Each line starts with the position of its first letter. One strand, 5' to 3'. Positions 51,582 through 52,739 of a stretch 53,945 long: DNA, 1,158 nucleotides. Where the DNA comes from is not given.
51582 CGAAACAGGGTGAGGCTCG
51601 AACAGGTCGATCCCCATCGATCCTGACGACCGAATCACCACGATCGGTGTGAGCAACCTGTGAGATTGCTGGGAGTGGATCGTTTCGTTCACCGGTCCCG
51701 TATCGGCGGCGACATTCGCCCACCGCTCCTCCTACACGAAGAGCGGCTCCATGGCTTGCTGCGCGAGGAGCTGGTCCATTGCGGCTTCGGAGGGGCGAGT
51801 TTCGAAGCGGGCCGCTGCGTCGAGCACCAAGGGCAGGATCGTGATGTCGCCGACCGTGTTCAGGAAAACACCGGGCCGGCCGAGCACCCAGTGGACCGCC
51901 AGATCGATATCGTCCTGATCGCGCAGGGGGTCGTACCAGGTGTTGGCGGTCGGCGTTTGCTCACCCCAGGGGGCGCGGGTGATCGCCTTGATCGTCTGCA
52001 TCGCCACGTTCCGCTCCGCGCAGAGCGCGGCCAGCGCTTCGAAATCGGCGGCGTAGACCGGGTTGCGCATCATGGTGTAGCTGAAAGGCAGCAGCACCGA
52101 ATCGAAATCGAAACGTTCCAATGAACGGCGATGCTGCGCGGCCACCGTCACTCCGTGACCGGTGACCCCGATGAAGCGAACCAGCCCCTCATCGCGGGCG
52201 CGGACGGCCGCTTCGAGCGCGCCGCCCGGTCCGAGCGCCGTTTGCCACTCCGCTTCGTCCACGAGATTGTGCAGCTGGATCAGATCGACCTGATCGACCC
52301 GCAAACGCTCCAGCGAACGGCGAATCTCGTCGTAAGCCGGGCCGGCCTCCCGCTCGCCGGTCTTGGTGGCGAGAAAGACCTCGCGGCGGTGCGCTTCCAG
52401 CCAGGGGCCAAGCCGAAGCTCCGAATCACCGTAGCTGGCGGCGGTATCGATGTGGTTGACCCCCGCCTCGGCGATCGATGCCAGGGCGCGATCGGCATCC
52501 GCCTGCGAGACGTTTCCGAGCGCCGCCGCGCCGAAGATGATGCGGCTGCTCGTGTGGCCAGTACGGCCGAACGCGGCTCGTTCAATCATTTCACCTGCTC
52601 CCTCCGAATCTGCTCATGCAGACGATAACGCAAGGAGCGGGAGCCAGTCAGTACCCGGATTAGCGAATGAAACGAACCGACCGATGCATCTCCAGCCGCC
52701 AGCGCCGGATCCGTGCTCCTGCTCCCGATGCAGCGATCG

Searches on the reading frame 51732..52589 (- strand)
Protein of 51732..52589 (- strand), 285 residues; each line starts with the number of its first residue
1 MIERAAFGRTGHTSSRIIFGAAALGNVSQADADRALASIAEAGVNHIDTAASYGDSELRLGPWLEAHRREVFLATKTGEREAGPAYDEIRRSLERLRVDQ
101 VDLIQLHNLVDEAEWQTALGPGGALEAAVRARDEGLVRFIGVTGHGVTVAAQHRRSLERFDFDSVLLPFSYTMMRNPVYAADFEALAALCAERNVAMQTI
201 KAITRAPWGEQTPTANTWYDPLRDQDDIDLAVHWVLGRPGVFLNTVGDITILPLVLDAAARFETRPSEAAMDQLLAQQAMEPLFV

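Call 49: search_protein_families(library=pfam, proteins=[window:51732-52589:-], max_evalue=0.0001)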
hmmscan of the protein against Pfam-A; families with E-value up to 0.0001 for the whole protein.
window:51732-52589:- (285 aa): 1 family
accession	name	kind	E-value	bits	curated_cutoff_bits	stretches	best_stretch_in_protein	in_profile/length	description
PF00248.27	Aldo_ket_red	-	2.2e-23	83.2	24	1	16-197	1-186/291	Aldo/keto reductase family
